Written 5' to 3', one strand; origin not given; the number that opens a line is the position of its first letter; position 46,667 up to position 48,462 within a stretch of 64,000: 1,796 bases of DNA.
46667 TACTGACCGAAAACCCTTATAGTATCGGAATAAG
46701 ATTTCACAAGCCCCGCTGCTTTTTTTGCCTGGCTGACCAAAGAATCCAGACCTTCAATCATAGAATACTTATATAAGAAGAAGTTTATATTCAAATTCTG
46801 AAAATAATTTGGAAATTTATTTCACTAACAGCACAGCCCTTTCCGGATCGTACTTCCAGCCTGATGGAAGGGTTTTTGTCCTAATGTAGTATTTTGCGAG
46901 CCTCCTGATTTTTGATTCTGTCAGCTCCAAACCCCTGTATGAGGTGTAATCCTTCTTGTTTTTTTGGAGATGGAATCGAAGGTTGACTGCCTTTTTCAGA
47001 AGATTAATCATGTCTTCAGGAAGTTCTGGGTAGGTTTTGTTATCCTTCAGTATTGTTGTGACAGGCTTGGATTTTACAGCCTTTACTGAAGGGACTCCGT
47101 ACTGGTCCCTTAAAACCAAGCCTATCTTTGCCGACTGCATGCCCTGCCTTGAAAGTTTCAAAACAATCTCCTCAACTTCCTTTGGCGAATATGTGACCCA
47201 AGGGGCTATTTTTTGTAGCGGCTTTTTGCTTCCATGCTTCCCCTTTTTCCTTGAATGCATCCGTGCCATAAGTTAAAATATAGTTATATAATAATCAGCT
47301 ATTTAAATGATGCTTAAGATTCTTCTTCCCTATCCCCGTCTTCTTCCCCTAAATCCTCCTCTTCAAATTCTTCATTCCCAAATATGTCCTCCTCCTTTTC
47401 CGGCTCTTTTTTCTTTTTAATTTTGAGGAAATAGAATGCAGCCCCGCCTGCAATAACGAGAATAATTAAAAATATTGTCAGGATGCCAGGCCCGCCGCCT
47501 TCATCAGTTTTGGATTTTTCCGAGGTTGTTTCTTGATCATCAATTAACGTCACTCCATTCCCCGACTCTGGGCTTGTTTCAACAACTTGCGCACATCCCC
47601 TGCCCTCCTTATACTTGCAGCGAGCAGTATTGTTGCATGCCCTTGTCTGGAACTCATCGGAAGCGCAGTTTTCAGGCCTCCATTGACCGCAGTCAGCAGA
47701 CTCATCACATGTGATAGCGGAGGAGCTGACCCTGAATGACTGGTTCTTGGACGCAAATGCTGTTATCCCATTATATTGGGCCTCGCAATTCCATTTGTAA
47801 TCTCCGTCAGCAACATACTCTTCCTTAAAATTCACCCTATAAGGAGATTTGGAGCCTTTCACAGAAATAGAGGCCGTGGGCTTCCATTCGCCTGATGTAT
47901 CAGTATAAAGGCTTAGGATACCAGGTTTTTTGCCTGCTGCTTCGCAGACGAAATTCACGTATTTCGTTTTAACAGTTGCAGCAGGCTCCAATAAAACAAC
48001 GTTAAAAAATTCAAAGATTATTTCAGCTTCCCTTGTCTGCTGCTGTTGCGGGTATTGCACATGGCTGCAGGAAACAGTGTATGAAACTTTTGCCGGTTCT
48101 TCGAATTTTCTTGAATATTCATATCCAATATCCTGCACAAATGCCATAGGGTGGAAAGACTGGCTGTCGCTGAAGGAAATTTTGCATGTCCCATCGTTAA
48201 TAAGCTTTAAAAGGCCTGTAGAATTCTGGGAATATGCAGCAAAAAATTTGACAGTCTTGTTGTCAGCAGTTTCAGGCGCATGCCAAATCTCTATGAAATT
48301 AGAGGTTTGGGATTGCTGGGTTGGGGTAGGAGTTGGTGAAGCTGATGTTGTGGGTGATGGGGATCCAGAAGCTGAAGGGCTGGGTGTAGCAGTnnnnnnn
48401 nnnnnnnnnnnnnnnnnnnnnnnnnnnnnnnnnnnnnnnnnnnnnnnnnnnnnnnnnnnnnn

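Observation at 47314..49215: Large surface protein combining a pilin-like class III signal peptide, a LamG/ConA lectin-like domain, a PT-rich linker, Cys-rich modules and a C-terminal TM anchor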

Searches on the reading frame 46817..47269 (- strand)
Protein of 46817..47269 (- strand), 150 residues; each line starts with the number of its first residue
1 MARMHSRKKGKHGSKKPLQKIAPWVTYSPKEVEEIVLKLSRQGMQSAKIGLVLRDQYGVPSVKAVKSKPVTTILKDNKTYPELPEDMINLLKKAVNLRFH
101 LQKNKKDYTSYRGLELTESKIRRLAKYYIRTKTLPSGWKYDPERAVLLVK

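Call 39: list_cluster_members(proteins=[window:46817-47269:-, window:49293-50420:-, window:51574-51990:+, window:39231-39932:+, window:668-1621:-, window:7544-8959:+, window:19315-19698:-, window:43562-43897:+])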
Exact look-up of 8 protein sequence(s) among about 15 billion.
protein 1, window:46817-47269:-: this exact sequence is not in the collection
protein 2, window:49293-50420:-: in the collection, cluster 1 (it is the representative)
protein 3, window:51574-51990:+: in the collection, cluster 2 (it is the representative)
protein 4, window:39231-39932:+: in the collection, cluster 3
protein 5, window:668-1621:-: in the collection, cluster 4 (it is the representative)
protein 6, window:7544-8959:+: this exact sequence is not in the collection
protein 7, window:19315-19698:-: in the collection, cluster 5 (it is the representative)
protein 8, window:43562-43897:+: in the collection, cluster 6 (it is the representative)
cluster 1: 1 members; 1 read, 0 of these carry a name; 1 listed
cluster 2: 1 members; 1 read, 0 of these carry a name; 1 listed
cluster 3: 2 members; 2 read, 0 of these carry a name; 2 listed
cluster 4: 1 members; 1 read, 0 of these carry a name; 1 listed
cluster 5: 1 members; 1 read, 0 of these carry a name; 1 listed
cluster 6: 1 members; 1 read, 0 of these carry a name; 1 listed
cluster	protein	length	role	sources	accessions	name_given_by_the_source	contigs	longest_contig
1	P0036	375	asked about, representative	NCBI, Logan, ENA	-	-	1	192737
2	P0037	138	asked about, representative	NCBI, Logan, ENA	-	-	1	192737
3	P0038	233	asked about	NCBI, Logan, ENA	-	-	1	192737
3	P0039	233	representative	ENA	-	-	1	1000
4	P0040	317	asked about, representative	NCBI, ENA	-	-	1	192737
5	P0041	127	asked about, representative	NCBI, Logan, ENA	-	-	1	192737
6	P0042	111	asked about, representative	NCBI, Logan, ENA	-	-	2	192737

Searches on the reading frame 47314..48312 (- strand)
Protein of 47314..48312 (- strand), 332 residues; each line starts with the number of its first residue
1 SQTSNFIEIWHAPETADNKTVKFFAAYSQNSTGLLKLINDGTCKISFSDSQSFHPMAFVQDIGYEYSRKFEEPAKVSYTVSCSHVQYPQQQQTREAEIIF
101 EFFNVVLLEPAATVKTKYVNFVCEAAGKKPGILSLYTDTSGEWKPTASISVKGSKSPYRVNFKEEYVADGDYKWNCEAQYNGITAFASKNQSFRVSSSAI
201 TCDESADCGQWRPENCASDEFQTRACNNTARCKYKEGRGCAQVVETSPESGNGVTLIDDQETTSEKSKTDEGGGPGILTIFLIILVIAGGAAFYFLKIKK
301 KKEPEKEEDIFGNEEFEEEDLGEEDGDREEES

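Call 19: find_related_loci(query=A2, collection=genome_contigs, flank=10000)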
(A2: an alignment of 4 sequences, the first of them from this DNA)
Query A2 (332 aa) in genome_contigs; peptide patterns used: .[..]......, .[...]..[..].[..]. (x = any residue, [..] = any of these).
324 stretches matched a pattern; 2 encode a relative of the query (tblastn E <= 1e-3); 2 distinct loci.
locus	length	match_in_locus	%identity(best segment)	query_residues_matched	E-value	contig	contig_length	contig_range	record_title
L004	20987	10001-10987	45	5-331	1e-80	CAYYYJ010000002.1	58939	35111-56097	MAG TPA_asm: uncultured archaeon isolate ERP125453_co1_55 genome assembly, contig: NODE_334_length_58939_cov_36.637813,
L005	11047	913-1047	38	133-179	8e-6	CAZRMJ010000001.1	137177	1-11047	MAG TPA_asm: Candidatus Woesearchaeota archaeon isolate SRP342105_co2_376 genome assembly, contig: NODE_87_length_137177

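Call 20: find_homologous_proteins(query=A2, max_evalue=0.01)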
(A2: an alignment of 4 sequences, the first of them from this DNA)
Query A2 (4 sequences) (332 aa, profile of the alignment): 7 proteins with E <= 0.01 among 5807 candidates.
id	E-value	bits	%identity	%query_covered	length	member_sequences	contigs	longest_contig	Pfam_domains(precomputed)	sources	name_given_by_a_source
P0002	2.4e-195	667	70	90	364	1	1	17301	-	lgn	-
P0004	1.5e-183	628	43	92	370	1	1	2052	-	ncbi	-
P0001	5.1e-181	620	100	100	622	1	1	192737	PF22925.4,PF13385.14,PF14283.12,PF02210.32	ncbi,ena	-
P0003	4.5e-178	610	50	97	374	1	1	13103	-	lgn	-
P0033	2.6e-141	489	55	98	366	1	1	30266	-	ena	-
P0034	1.6e-96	342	41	95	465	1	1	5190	-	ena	-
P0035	4.2e-45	172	48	39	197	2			-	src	-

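Call 34: predict_structure(alignment_id=A3)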
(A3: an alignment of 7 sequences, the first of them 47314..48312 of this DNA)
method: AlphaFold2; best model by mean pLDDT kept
length: 332 residues; sequences in the alignment: 7
mean_pLDDT: 68.1   pTM: 0.43
mean pLDDT of the five models: 68.1, 67.5, 66.9, 65.8, 65.5
residues with pLDDT >= 90: 104; 70-90: 82; 50-70: 30; < 50: 116
segments of 3 or more residues with pLDDT < 50: 199-276, 297-332
pLDDT, mean of each block of 10 residues (from residue 1): 81 85 93 79 94 93 94 92 93 92 85 89 89 85 78 85 86 91 84 78 44 46 44 39 33 30 27 41 56 49 35 33 34 34
secondary structure, 60 per line:
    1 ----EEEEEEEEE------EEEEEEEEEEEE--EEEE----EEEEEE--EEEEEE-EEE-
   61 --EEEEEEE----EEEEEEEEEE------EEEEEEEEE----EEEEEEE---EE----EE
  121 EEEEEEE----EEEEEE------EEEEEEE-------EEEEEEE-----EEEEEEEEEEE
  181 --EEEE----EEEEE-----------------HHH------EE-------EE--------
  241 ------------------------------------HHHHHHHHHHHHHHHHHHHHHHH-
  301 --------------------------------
elements in order: E5-13 E20-31 E34-37 E42-47 E50-55 E57-59 E63-69 E74-83 E90-98 E103-109 E119-127 E132-137 E144-150 E158-164 E170-180 E183-186 E191-195 H277-299

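Call 44: search_protein_representatives(alignment_id=A3)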
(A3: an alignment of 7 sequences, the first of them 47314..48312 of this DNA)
Query: 7 sequences, 371 profile positions. Proteins with E-value up to 0.001 (for the whole library): 266; up to 1e-10: 52; up to 1e-30: 17. The best 150 are listed.
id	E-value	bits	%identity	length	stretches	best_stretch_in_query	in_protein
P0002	1.1e-174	597.0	-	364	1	2-371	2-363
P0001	8.7e-166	567.8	-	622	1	22-368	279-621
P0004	2.7e-165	566.2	-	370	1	1-370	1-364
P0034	6.0e-157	538.7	-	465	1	3-369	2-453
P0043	5.5e-117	407.2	-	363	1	23-363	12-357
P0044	5.4e-104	364.4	-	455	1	34-365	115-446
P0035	3.0e-71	256.7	-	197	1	1-177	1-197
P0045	6.8e-53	196.3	-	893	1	49-365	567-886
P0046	4.0e-51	190.5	-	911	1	23-354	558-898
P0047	3.8e-46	174.1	-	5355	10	138-260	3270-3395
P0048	1.8e-43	165.3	-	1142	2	141-334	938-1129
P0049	6.0e-42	160.3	-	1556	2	145-338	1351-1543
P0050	9.6e-42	159.6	-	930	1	69-336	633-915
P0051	9.1e-39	149.8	-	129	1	3-131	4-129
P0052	6.0e-38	147.1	-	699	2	137-320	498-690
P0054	1.6e-31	126.0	-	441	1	137-320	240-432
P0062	6.8e-22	94.3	-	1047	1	52-355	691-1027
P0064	2.0e-19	86.1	-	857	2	34-367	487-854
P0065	1.1e-18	83.8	-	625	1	44-361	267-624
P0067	1.8e-17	79.8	-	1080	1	37-363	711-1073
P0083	1.5e-12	63.5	-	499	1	37-337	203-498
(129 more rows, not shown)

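Call 55: find_encoding_contigs(protein=P0033, flank=10000)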
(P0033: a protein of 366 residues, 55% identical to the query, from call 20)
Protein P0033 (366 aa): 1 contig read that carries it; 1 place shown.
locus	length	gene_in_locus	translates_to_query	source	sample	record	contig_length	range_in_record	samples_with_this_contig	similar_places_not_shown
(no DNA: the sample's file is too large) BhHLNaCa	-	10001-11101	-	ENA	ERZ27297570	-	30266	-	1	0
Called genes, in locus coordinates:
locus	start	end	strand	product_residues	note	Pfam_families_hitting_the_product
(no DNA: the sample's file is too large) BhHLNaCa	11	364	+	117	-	PF00828:Ribosomal_L27A, PF17135:Ribosomal_L18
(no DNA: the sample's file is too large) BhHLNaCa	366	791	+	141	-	PF00572:Ribosomal_L13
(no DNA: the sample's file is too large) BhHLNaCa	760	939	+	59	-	-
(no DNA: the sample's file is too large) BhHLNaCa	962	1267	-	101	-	PF01253:SUI1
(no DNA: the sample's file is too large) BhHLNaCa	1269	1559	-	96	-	PF00831:Ribosomal_L29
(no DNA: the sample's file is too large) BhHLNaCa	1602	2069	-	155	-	-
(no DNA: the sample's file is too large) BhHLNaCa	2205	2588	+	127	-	-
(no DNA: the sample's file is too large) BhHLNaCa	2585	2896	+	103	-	PF01634:HisG (weak)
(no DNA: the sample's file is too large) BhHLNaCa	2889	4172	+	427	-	PF13393:tRNA-synt_His, PF00587:tRNA-synt_2b, PF03129:HGTP_anticodon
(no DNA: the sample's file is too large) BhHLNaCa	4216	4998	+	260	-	PF00459:Inositol_P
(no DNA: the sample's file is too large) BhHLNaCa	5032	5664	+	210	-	-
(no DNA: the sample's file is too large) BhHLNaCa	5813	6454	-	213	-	-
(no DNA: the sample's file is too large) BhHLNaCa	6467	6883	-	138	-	PF01873:eIF-5_eIF-2B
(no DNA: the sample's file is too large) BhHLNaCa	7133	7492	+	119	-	PF05175:MTS (weak), PF08241:Methyltransf_11 (faint), PF08242:Methyltransf_12 (weak), PF13649:Methyltransf_25 (weak)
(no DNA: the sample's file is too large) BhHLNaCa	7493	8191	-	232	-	-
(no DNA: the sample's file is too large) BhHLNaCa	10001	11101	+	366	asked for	-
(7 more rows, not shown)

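Call 56: find_encoding_contigs(protein=P0034, flank=10000)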
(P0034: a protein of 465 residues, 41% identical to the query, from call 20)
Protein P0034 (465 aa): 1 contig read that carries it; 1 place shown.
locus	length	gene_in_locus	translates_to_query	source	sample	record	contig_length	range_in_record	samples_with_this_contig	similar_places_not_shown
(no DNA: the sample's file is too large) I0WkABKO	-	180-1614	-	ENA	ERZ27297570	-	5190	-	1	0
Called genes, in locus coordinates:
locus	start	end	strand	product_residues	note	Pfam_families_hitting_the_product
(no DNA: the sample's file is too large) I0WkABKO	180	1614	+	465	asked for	-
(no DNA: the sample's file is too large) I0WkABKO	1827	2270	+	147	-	PF08069:Ribosomal_S13_N, PF00312:Ribosomal_S15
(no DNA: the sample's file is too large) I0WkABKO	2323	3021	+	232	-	PF01740:STAS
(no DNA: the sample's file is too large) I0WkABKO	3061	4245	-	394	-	PF01933:CofD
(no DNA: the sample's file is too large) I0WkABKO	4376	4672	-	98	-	-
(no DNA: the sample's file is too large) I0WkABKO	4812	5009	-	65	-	-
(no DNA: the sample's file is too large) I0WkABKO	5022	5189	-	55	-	?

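Call 62: search_protein_families(library=pfam, proteins=[P0045, P0046, P0050, P0062, P0064, P0065, P0067, P0083, P0054, P0044], max_evalue=0.01)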
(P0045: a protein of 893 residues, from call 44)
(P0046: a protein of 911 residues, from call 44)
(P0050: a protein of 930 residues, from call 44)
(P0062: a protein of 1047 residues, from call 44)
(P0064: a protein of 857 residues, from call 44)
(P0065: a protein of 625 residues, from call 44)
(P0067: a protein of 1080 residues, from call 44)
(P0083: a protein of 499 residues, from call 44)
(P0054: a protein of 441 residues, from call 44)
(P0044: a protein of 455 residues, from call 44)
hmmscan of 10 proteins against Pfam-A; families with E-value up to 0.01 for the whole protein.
P0045 (893 aa): 1 family
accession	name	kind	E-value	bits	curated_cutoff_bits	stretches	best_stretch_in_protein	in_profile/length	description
PF05568.16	ASFV_J13L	-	0.00016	22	23.6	0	830-871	34-76/189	African swine fever virus J13L protein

P0046 (911 aa): 0 families

P0050 (930 aa): 1 family
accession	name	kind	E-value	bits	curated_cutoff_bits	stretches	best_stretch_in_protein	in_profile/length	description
PF17870.6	Insulin_TMD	-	0.0095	16.4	33.4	0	888-917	18-46/47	Insulin receptor trans-membrane segment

P0062 (1047 aa): 1 family
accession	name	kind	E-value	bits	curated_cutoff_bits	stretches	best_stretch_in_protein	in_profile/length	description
PF17957.7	Big_7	-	0.00034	21.6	24.1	1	774-846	1-67/70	Bacterial Ig domain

P0064 (857 aa): 0 families

P0065 (625 aa): 2 families
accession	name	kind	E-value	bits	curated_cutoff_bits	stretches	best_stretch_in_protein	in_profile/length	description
PF17957.7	Big_7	-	1.1e-05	26.4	24.1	1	368-438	1-64/70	Bacterial Ig domain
PF19077.6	Big_13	-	0.0097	16.8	27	0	381-463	23-100/102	Bacterial Ig-like domain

P0067 (1080 aa): 1 family
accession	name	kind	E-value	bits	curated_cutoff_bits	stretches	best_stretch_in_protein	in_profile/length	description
PF17957.7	Big_7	-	0.0034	18.4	24.1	0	817-888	1-66/70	Bacterial Ig domain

P0083 (499 aa): 2 families
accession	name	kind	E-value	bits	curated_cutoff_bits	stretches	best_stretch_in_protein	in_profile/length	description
PF17957.7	Big_7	-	6.1e-06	27.2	24.1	1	308-354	1-46/70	Bacterial Ig domain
PF01938.26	TRAM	-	0.0032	17.7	21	1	91-128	2-41/61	TRAM domain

P0054 (441 aa): 0 families

P0044 (455 aa): 0 families

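Call 79: find_encoding_contigs(protein=P0046, flank=8000, max_places=3)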
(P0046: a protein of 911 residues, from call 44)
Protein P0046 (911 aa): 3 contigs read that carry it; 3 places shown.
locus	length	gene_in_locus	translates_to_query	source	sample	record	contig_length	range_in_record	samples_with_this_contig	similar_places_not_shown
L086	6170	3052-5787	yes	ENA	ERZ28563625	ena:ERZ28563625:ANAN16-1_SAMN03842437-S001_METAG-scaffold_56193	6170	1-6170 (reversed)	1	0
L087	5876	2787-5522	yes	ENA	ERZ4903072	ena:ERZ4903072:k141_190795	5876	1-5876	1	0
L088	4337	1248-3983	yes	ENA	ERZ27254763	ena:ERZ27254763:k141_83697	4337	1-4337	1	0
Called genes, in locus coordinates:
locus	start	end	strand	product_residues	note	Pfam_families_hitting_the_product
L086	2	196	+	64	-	?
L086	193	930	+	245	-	PF02463:SMC_N (weak), PF00005:ABC_tran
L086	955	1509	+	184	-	PF06821:Ser_hydrolase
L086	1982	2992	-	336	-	PF04922:DIE2_ALG10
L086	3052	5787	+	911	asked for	-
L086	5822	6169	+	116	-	?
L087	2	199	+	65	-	?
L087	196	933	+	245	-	PF02463:SMC_N (weak), PF00005:ABC_tran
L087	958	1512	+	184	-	PF06821:Ser_hydrolase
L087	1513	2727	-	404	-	PF04922:DIE2_ALG10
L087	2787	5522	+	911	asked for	-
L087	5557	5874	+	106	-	?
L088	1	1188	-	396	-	?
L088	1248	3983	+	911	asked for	-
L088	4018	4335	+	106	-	?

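Call 84: search_solved_structures(query=A3, max_evalue=0.1)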
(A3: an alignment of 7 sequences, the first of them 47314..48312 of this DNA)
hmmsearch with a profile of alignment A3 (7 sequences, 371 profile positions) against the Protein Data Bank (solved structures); distinct sequences matched with E-value up to 0.1: 0.
